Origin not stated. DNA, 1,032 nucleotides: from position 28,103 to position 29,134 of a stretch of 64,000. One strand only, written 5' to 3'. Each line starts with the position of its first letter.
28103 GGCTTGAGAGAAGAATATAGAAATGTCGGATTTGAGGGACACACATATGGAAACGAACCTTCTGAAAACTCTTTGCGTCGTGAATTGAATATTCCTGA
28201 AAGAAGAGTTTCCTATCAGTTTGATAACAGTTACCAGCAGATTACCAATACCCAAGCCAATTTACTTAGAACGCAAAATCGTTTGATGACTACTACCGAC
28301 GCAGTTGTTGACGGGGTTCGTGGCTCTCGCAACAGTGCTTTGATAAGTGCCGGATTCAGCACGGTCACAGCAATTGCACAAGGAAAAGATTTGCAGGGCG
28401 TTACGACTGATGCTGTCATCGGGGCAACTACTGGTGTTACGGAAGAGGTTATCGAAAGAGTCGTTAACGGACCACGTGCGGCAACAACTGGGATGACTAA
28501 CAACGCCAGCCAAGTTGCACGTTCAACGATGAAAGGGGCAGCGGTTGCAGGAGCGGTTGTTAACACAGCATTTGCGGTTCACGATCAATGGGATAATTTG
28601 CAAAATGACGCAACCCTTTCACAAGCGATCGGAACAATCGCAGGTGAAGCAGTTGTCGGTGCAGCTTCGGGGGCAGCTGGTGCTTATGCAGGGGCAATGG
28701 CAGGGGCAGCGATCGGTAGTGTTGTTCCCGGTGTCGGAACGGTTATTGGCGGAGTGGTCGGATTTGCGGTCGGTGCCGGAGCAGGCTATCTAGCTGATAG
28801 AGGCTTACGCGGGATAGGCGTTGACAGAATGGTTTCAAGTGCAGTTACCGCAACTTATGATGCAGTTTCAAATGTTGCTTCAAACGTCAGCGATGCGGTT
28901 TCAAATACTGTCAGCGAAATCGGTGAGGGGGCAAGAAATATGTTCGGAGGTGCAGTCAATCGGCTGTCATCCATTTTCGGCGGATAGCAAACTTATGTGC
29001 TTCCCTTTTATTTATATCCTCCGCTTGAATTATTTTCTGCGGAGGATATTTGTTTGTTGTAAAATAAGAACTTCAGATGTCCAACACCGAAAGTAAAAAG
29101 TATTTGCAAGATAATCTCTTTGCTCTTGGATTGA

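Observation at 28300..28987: Unusually long C-terminal Gly/Ala-zipper domain with SNV-type heptad repeats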

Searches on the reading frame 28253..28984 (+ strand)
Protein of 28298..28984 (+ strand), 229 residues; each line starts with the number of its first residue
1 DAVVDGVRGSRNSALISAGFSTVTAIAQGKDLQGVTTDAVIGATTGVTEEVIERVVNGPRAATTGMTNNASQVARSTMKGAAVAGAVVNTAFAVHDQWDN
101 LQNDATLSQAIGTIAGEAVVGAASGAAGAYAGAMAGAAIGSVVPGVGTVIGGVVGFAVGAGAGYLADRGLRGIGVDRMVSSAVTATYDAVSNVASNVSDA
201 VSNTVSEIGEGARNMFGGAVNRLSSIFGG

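Call 18: find_homologous_proteins(query=window:28298-28984:+, max_evalue=0.001)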
Query seq(229 aa) (229 aa): 37 proteins with E <= 0.001 among 8000 candidates.
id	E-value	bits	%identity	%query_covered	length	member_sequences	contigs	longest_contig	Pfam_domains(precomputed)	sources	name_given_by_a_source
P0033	2.5e-80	287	71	100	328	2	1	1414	-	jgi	jgi:hypothetical protein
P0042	3.3e-79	284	69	99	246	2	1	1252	-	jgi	jgi:hypothetical protein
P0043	3.0e-70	254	69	87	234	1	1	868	-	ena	-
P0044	2.4e-68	248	83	68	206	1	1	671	-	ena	-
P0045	1.1e-54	204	55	98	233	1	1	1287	-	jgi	jgi:hypothetical protein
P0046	1.8e-46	177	50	99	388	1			PF14891.13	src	-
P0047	5.8e-44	168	61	71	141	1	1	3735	-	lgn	-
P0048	3.5e-15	74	59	22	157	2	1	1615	-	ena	-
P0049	3.0e-11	62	46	49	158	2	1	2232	-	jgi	jgi:hypothetical protein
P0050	3.0e-8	52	55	13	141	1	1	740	PF08279.19,PF00392.28,PF08220.19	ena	-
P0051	2.8e-6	45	-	-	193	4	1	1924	-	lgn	-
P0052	5.0e-6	45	67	13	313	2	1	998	PF09557.16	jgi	-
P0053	8.9e-6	44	-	-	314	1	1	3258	PF09557.16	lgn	-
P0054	1.3e-5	43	-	-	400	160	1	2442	-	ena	-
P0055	1.5e-5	43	-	-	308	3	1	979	PF09557.16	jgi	jgi:uncharacterized protein (TIGR02271 family)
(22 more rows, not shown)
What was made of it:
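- Tried and rejected: The word-indexed homologue search with the module alone returned mostly fragments and generic glycine zippers (call 18).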

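Call 31: predict_structure(alignment_id=A2)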
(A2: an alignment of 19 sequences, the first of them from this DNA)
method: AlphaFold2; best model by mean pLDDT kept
length: 244 residues; sequences in the alignment: 19
mean_pLDDT: 40.3   pTM: 0.34
mean pLDDT of the five models: 40.3, 39.0, 37.8, 33.8, 33.7
residues with pLDDT >= 90: 0; 70-90: 1; 50-70: 45; < 50: 198
segments of 3 or more residues with pLDDT < 50: 1-42, 44-91, 93-95, 145-156, 158-244
pLDDT, mean of each block of 10 residues (from residue 1): 38 43 38 37 39 43 45 38 39 50 58 62 57 54 47 41 37 37 32 27 28 26 25 29 34
secondary structure, 60 per line:
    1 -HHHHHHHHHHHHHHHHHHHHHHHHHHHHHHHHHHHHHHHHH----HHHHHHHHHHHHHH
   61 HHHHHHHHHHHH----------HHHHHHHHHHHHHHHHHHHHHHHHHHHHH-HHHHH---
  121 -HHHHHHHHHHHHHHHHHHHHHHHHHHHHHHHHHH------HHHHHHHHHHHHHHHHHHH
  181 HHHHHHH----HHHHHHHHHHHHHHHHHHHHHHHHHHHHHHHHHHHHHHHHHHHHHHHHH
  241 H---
elements in order: H2-42 H47-72 H83-111 H113-117 H122-155 H162-187 H192-241

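Call 32: search_protein_representatives(alignment_id=A2)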
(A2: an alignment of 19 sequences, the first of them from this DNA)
Query: 19 sequences, 243 profile positions. Proteins with E-value up to 0.001 (for the whole library): 1431; up to 1e-10: 95; up to 1e-30: 35. The best 150 are listed.
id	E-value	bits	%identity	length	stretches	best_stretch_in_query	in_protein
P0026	1.4e-112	391.5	-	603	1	1-243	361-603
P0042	6.8e-100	349.9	-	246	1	1-243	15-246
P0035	5.1e-92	324.2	-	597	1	2-243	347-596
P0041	2.1e-88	312.3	-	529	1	3-243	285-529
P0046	2.0e-87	309.1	-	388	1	1-243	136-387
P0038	3.6e-86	305.0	-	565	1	1-243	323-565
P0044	2.6e-74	266.2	-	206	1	1-169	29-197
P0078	1.5e-54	201.4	-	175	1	4-135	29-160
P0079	1.1e-53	198.6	-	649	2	8-238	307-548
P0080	1.5e-48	181.8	-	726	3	14-239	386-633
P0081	1.8e-43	165.1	-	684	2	60-243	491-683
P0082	5.8e-42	160.2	-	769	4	60-234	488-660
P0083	3.2e-40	154.5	-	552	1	22-226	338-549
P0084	4.2e-40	154.2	-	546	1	24-243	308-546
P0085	3.9e-38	147.7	-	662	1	24-243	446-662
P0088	2.0e-37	145.4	-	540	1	20-243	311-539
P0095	5.3e-36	140.7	-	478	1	18-223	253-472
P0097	6.2e-34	133.9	-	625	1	24-219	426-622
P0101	5.2e-32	127.6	-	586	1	29-210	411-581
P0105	4.5e-31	124.6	-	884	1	23-240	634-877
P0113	1.8e-25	106.2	-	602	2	28-238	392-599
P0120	6.2e-20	88.1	-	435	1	23-205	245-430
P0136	3.9e-14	69.1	-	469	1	21-213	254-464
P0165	1.2e-10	57.7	-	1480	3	41-237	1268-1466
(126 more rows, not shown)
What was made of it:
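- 28253..28984 (+): Conserved C-terminal module (res 352-595). It is predicted all-helical, with 7 helices. Call 32 (95 cluster representatives at E<=1e-10).
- The profile search gave 1431 representatives at E<=1e-3, 95 at E<=1e-10 and 35 at E<=1e-30 (call 32).
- Tried and rejected: The exhaustive profile search was needed (call 32).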

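Call 38: search_protein_families(library=pfam, alignment_id=A4, max_evalue=0.001)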
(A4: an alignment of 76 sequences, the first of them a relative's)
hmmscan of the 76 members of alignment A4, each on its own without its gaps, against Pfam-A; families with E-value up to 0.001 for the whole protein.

A. member 1, P0079 (649 aa): 0 families

B. families by the number of members that match (of 76 scanned): 20 families
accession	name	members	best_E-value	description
PF14431.12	YwqJ-deaminase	9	1e-15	YwqJ-like deaminase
PF14220.11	DUF4329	4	4.8e-19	Domain of unknown function (DUF4329)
PF01442.23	Apolipoprotein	4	1.6e-09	Apolipoprotein A1/A4/E domain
PF13488.11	Gly-zipper_Omp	4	1.6e-05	Glycine zipper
PF08808.17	RES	3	4.2e-07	RES domain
PF04740.18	LXG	1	1.7e-41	LXG domain of WXG superfamily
PF10145.14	PhageMin_Tail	1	1.3e-12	Phage-related minor tail protein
PF04970.19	LRAT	1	2e-11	Lecithin retinol acyltransferase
PF13529.12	Peptidase_C39_2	1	2.7e-09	Peptidase_C39 like family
PF14891.12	Peptidase_M91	1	2.8e-08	Effector protein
PF00182.24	Glyco_hydro_19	1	4e-07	Chitinase class I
PF12385.14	Peptidase_C70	1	2e-06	Papain-like cysteine protease AvrRpt2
PF19077.6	Big_13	1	2.6e-06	Bacterial Ig-like domain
PF03412.21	Peptidase_C39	1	3.4e-06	Peptidase C39 family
PF06896.17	Phage_TAC_3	1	1.8e-05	Phage tail assembly chaperone proteins, TAC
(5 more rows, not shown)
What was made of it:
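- On Polymorphic toxin systems (Zhang/Aravind sense): Shared module with at least 10 head families (call 38).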

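Call 40: find_related_loci(query=A2, collection=genome_contigs, flank=10000)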
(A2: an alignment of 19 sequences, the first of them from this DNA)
Query A2 (244 aa) in genome_contigs; peptide patterns used: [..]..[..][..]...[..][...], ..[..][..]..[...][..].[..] (x = any residue, [..] = any of these).
600 stretches matched a pattern (row limit reached: there are more); 6 encode a relative of the query (tblastn E <= 1e-3); 6 distinct loci.
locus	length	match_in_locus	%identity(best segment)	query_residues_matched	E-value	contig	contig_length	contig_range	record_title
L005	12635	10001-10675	75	7-242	3e-84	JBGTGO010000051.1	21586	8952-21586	MAG: Pyrinomonadaceae bacterium isolate JTS-RE217 k141_2572306, whole genome shotgun sequence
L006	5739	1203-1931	67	1-243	7e-84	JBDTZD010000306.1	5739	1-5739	MAG: Pyrinomonadaceae bacterium isolate cluster4_bin.157 NODE_52646_length_5739_cov_8.448804, whole genome shotgun seque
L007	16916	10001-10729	70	1-243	1e-75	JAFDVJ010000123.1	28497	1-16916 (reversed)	MAG: Acidobacteria bacterium isolate SZAS-13 ACID-KAN-6__123__length-28497, whole genome shotgun sequence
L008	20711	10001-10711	44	7-243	4e-35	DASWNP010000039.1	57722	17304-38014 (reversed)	MAG TPA_asm: Pyrinomonadaceae bacterium isolate SMAG_U3417 k141_55492, whole genome shotgun sequence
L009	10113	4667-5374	45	10-243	1e-31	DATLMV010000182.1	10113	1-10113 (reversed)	MAG TPA_asm: Pyrinomonadaceae bacterium isolate SMAG_U13783 k141_3034964, whole genome shotgun sequence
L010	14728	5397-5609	44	158-243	2e-11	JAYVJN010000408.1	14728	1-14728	MAG: Acidobacteriota bacterium isolate GL53_Down_metabat_36 GL53_Down_metabat_36_407, whole genome shotgun sequence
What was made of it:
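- Tried and rejected: The genome_contigs scan with the module alignment was swamped by unspecific Gly/Ala patterns and gave only 6 loci, none of them the window's own genome (call 40).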

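Call 41: find_encoding_contigs(protein=P0082, flank=10000, max_places=2)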
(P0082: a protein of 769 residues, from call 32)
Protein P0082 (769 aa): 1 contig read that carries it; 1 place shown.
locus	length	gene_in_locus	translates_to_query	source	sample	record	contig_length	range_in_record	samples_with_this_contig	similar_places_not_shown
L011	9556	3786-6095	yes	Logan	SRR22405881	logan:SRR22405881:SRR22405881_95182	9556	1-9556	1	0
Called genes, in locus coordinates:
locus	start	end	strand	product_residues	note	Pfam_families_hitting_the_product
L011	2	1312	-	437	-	?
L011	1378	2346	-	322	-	-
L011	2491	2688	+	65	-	-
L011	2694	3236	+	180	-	-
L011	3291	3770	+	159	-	-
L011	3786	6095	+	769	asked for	-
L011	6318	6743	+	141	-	PF08786:DcrB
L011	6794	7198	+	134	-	-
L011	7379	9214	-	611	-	PF01471:PG_binding_1, PF09374:PG_binding_3 (faint), PF01471:PG_binding_1, PF01551:Peptidase_M23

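Call 42: find_encoding_contigs(protein=P0105, flank=10000, max_places=2)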
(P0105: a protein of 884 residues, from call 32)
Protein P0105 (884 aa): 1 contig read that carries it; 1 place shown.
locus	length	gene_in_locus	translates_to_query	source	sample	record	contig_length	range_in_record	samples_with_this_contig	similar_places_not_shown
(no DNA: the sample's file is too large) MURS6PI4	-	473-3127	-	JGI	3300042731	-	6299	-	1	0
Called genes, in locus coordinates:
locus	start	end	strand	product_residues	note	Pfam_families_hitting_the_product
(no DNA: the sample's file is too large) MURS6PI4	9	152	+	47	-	PF00490:ALAD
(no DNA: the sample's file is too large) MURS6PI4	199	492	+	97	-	-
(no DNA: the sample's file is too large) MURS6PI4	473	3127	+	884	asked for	PF14431:YwqJ-deaminase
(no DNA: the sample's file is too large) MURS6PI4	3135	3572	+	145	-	PF08786:DcrB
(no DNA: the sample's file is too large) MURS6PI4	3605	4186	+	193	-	-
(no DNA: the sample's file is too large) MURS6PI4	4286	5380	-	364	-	-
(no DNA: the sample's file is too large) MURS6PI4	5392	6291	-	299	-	PF13442:Cytochrome_CBB3 (weak)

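Call 46: search_protein_families(library=pfam, proteins=[L008:11898-12449:+, L008:13783-15708:+, L008:15781-16689:+, L008:16873-19014:+, L008:19024-19938:+, L008:19938-20711:+, L008:3434-5812:+, L008:10717-11142:+, L008:8357-8896:+], max_evalue=0.1)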
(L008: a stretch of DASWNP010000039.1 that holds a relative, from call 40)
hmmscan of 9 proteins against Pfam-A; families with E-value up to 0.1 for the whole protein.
L008:11898-12449:+ (184 aa): 1 family
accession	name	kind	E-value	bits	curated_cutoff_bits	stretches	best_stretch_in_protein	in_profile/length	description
PF17001.10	T3SS_basalb_I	-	0.02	15.8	32.4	0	93-182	9-93/94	Type III secretion basal body protein I, YscI, HrpB, PscI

L008:13783-15708:+ (642 aa): 1 family
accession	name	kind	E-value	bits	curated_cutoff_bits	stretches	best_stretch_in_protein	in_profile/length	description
PF16859.10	TetR_C_11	-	0.031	15.1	32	1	244-335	11-109/113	Tetracyclin repressor-like, C-terminal domain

L008:15781-16689:+ (303 aa): 0 families

L008:16873-19014:+ (714 aa): 6 families
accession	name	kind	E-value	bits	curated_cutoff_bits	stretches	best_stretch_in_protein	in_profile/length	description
PF01476.26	LysM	-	7.4e-30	103.1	20.9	2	87-131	1-43/43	LysM domain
PF01471.23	PG_binding_1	-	2.4e-07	31.3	23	1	427-466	20-55/57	Putative peptidoglycan binding domain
PF23473.1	LysM3_LYK4_5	-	6.3e-05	23.4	29.3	0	86-124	4-40/48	LYK4/5 LysM3 domain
PF09374.15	PG_binding_3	-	0.00021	21.8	24.6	1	417-443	2-33/76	Predicted Peptidoglycan domain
PF23577.1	LysM_RLK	-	0.017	15.6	27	0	87-110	3-25/44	LysM domain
PF03734.19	YkuD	-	0.026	15.5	23.4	0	602-697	39-137/146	L,D-transpeptidase catalytic domain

L008:19024-19938:+ (305 aa): 0 families

L008:19938-20711:+ (258 aa): 1 family
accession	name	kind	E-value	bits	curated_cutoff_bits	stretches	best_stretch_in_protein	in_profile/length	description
PF01839.29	FG-GAP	-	0.068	13.5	22.1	0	200-219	7-26/37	FG-GAP repeat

L008:3434-5812:+ (793 aa): 0 families

L008:10717-11142:+ (142 aa): 2 families
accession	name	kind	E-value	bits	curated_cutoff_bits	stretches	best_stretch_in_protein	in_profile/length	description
PF07624.16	PSD2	-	0.052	13.7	25.8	1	46-79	32-65/74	Protein of unknown function (DUF1585)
PF17972.7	bMG5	-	0.053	14.4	26.5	1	23-90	48-116/127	Bacterial Alpha-2-macroglobulin MG5 domain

L008:8357-8896:+ (180 aa): 16 families
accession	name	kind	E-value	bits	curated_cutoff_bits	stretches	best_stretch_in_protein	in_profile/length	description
PF07719.23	TPR_2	-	1e-12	47.5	27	2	117-143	4-30/34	Tetratricopeptide repeat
PF00515.34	TPR_1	-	1.1e-10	41.3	27.8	1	116-143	3-30/34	Tetratricopeptide repeat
PF13424.12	TPR_12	-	1e-09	38.8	30.1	2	47-109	8-74/77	Tetratricopeptide repeat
PF13181.12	TPR_8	-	6.8e-09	35.6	25.7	1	116-143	3-30/34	Tetratricopeptide repeat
PF13371.12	TPR_9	-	4.8e-07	30.1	35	1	89-147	4-61/73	Tetratricopeptide repeat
PF14559.12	TPR_19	-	1.7e-06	28.7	25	2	92-133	3-44/68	Tetratricopeptide repeat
PF13428.12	TPR_14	-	3.1e-06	27.8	23.5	0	44-79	3-38/44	Tetratricopeptide repeat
PF13174.12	TPR_6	-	1.6e-05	25.7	26.3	0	48-71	6-29/33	Tetratricopeptide repeat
PF13431.12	TPR_17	-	3e-05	24.4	24.4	1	106-133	5-32/34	Tetratricopeptide repeat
PF13374.12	TPR_10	-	4.3e-05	23.8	27.5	1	115-145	3-33/42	Tetratricopeptide repeat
PF13176.12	TPR_7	-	5.2e-05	23.5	27.9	0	84-109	3-28/36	Tetratricopeptide repeat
PF07721.20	TPR_4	-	0.00013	22.7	27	0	46-66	5-25/26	Tetratricopeptide repeat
PF13414.12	TPR_11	-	0.0017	18.4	26.8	0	121-143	1-23/42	TPR repeat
PF23914.1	TPR_CcmH_CycH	-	0.0018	18.6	42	0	27-78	106-157/158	Cytochrome c-type biogenesis protein H TPR domain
PF03704.23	BTAD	-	0.0025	18.6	22.1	0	28-86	48-106/146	Bacterial transcriptional activator domain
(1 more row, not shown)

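Call 57: predict_structure(alignment_id=A6)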
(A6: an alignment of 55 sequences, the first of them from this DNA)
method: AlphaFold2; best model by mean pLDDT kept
length: 244 residues; sequences in the alignment: 55
mean_pLDDT: 58.4   pTM: 0.28
mean pLDDT of the five models: 58.4, 58.3, 55.8, 54.5, 48.3
residues with pLDDT >= 90: 0; 70-90: 42; 50-70: 142; < 50: 60
segments of 3 or more residues with pLDDT < 50: 73-83, 129-131, 140-143, 145-147, 149-156, 158-160, 187-191
pLDDT, mean of each block of 10 residues (from residue 1): 79 68 58 68 76 69 55 43 55 60 65 59 48 48 45 45 63 69 51 53 56 51 53 63 69
secondary structure, 60 per line:
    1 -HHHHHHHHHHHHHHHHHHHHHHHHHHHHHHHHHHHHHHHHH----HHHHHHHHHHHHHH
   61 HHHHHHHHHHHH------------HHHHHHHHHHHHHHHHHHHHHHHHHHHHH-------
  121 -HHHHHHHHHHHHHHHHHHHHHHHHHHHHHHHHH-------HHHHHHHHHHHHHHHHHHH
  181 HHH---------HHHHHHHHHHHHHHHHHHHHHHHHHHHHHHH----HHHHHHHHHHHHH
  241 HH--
elements in order: H2-42 H47-72 H85-113 H122-154 H162-183 H193-223 H228-242
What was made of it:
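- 28253..28984 (+): Calls 31 and 57.
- AlphaFold models of the module are low-confidence (pLDDT 40 and 58, pTM 0.28-0.34; calls 31, 57). The two-helix hydrophobic hairpin flanked by long helices matches translocator architecture in outline (call 57). Low AlphaFold confidence (calls 31, 57).
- Tried and rejected: AlphaFold2 on the module, with 19 close sequences and then 55 diverse ones, gave pLDDT 40 and 58 and pTM 0.34 and 0.28 (calls 31, 57).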

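Call 60: fold_search(model_id=the predicted structure, library=pdb)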
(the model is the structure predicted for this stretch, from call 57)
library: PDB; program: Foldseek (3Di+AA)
matches with E <= 10: 13; with E <= 0.001: 0
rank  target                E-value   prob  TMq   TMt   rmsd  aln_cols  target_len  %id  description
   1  9ngu_Ah               2.8e+00  0.75  0.17  0.21   1.8        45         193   24  In situ cryo-EM structure of outer membrane cap (OMC) of the Legionella Dot/Icm T4SS machine (released 2025-09-17)
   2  8ivz_B                3.8e+00  0.06  0.14  0.18  22.3       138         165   14  Crystal structure of talin R7 in complex with KANK1 KN motif (released 2023-11-08)
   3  5lcy_A                5.0e+00  0.08  0.12  0.26  10.4        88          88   18  Formaldehyde-Responsive Regulator FrmR E64H variant from Salmonella enterica serovar Typhimurium (released 2016-08-10)
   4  7y5g_A                6.3e+00  0.04  0.19  0.16  15.8       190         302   12  Cryo-EM structure of a eukaryotic ZnT8 in the presence of zinc (released 2022-12-14)
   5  2mfz_MODEL_1_A        7.4e+00  0.08  0.15  0.25  15.1        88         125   11  NMR structure of C-terminal domain from A. ventricosus minor ampullate spidroin (MiSp) (released 2014-08-20)
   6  5lcy_B                7.4e+00  0.07  0.13  0.27  10.5        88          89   18  Formaldehyde-Responsive Regulator FrmR E64H variant from Salmonella enterica serovar Typhimurium (released 2016-08-10)
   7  2m64_MODEL_1_A        7.4e+00  0.03  0.16  0.17  30.6       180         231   14  1H, 13C and 15N Chemical Shift Assignments for Phl p 5a (released 2014-03-26)
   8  5h9e_A                7.9e+00  0.08  0.18  0.11  12.1       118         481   12  Crystal structure of E. coli Cascade bound to a PAM-containing dsDNA target (32-nt spacer) at 3.20 angstrom resolution (released 2016-02-17)
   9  7jrq                  9.3e+00  0.06  0.15  0.26  13.6       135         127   10  Crystallographically Characterized De Novo Designed Mn-Diphenylporphyrin Binding Protein (released 2021-01-13)
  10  6csv_C                9.8e+00  0.10  0.19  0.42  11.8        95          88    9  The structure of the Cep63-Cep152 heterotetrameric complex (released 2019-03-27)
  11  7y35_R                9.8e+00  0.06  0.19  0.14  15.2       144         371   11  Cryo-EM structure of the Abaloparatide-bound human PTH1R-Gs complex (released 2023-07-05)
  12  9ep0                  9.8e+00  0.05  0.19  0.15   9.1       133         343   16  Dolichyl phosphate mannose synthase in complex with donor (GDP-Man) and traces of acceptor (Dol55P) and product (Dol55P- (released 2025-10-01)
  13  9u6s_N                9.8e+00  0.04  0.18  0.14  18.0       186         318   15  Cryo-EM structure of the Vo domain of V/A-ATPase in liposomes under no pmf condition,state3 (released 2026-03-25)
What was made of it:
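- On Colicin-type, LXG-type or other described pore-forming toxin domains: Foldseek found nothing at E<2.8, on a low-confidence model (call 60).
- Tried and rejected: Foldseek against the PDB with the better model gave nothing at E<2.8 (call 60).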

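Call 61: list_cluster_members(proteins=[P0081, P0085, P0088, P0095, P0097, P0101, P0113, P0120, P0136, P0165])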
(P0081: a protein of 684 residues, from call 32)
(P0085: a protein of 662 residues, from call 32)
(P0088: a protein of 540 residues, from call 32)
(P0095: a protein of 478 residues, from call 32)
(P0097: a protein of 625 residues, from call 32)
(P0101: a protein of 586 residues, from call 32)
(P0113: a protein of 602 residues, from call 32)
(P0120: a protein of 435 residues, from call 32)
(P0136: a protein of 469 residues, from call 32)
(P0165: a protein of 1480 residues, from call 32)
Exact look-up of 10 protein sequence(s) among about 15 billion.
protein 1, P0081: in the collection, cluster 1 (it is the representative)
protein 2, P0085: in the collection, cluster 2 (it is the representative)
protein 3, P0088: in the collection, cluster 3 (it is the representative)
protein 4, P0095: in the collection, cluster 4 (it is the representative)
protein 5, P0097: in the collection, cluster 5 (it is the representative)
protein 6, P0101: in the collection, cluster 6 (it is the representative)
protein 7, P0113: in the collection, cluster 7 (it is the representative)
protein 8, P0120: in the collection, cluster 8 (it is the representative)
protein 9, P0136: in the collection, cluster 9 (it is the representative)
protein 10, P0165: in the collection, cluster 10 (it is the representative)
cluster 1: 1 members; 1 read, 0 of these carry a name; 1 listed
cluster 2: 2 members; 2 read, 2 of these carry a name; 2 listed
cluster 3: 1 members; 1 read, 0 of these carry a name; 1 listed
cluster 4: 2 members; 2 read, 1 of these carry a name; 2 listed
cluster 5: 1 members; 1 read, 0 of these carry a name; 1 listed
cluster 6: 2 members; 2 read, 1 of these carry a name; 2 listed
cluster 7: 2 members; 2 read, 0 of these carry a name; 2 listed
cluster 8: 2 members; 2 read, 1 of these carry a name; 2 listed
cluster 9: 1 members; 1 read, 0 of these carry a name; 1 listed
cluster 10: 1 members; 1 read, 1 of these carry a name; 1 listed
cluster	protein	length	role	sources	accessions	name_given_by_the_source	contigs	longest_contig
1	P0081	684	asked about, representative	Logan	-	-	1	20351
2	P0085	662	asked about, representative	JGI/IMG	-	hypothetical protein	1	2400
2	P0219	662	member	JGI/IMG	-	hypothetical protein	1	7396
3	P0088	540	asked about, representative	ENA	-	-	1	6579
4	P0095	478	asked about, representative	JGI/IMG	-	hypothetical protein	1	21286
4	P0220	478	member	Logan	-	-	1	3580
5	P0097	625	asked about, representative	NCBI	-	-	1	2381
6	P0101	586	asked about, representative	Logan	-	-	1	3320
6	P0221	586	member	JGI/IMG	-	hypothetical protein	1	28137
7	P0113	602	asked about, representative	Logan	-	-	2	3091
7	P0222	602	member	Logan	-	-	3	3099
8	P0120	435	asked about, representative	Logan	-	-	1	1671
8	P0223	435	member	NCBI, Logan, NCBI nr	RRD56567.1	nucleotidyltransferase domain-containing protein [Comamonadaceae bacterium OH2545_COT-014]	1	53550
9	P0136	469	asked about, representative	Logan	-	-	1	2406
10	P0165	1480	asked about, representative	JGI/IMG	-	hypothetical protein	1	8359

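Call 62: find_encoding_contigs(protein=P0223, flank=10000, max_places=1)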
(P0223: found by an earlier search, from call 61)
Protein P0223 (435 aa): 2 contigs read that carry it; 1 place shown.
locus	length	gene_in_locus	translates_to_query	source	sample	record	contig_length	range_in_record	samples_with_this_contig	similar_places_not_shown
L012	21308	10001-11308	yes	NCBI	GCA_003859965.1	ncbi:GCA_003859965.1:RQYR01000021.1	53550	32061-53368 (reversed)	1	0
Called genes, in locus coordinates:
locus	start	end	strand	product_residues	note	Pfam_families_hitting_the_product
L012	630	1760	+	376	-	PF07731:Cu-oxidase_2 (faint), PF07732:Cu-oxidase_3, PF00394:Cu-oxidase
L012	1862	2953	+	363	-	PF02630:SCO1-SenC, PF00085:Thioredoxin (faint), PF13905:Thioredoxin_8 (weak)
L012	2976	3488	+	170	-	PF04314:LpqE-like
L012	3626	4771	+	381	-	-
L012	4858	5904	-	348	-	PF23023:Anti-Pycsar_Apyc1 (weak), PF00753:Lactamase_B, PF12706:Lactamase_B_2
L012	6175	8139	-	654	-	PF00270:DEAD (weak), PF13307:Helicase_C_2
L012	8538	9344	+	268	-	PF13672:PP2C_2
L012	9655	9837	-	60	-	-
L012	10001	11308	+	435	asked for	-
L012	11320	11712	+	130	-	-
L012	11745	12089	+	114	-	-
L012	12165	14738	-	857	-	PF07793:DUF1631, PF26671:DUF1631_2nd, PF26672:DUF1631_3rd, PF26670:DUF1631_C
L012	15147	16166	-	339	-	PF24827:AstE_AspA_cat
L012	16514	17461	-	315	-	PF25145:NfeD1b_N (weak), PF01343:Peptidase_S49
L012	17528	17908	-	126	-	PF00355:Rieske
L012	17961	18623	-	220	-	PF00702:Hydrolase, PF12710:HAD, PF13419:HAD_2, PF13242:Hydrolase_like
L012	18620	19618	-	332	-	PF01479:S4, PF00849:PseudoU_synth_2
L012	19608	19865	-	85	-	PF06769:YoeB_toxin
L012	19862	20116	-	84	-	PF02604:PhdYeFM_antitox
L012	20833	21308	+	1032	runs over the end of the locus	PF00575:S1, PF10150:RNase_E_G, PF20833:RNase_E_G_Thio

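Call 63: find_encoding_contigs(protein=P0081, flank=10000, max_places=1)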
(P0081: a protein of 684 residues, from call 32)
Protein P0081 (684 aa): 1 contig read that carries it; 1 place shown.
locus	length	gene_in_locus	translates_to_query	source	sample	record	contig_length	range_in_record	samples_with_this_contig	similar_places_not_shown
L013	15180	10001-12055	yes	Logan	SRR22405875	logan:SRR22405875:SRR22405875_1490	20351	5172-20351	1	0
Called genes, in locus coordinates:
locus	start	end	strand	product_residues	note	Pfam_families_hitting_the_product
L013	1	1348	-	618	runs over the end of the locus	-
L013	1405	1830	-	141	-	PF18933:PsbP_2 (weak), PF08786:DcrB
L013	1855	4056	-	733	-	PF00771:FHIPEP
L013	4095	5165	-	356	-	PF00498:FHA (faint), PF16697:Yop-YscD_cpl (faint)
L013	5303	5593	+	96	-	-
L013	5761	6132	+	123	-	-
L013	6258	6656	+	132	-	PF24575:TPR_Slam (faint), PF25058:ARM_TT21 (weak), PF13424:TPR_12 (faint), PF17874:TPR_MalT (faint), PF07719:TPR_2 (faint), PF12895:ANAPC3 (weak), PF13432:TPR_16 (weak), PF14559:TPR_19, +6 more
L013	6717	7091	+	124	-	-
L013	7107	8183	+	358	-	PF01312:Bac_export_2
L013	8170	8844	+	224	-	-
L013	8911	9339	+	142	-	PF08786:DcrB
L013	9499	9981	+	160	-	-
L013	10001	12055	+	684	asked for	-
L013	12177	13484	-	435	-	PF02874:ATP-synt_ab_N (weak), PF00006:ATP-synt_ab, PF18269:T3SS_ATPase_C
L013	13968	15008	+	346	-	PF00589:Phage_integrase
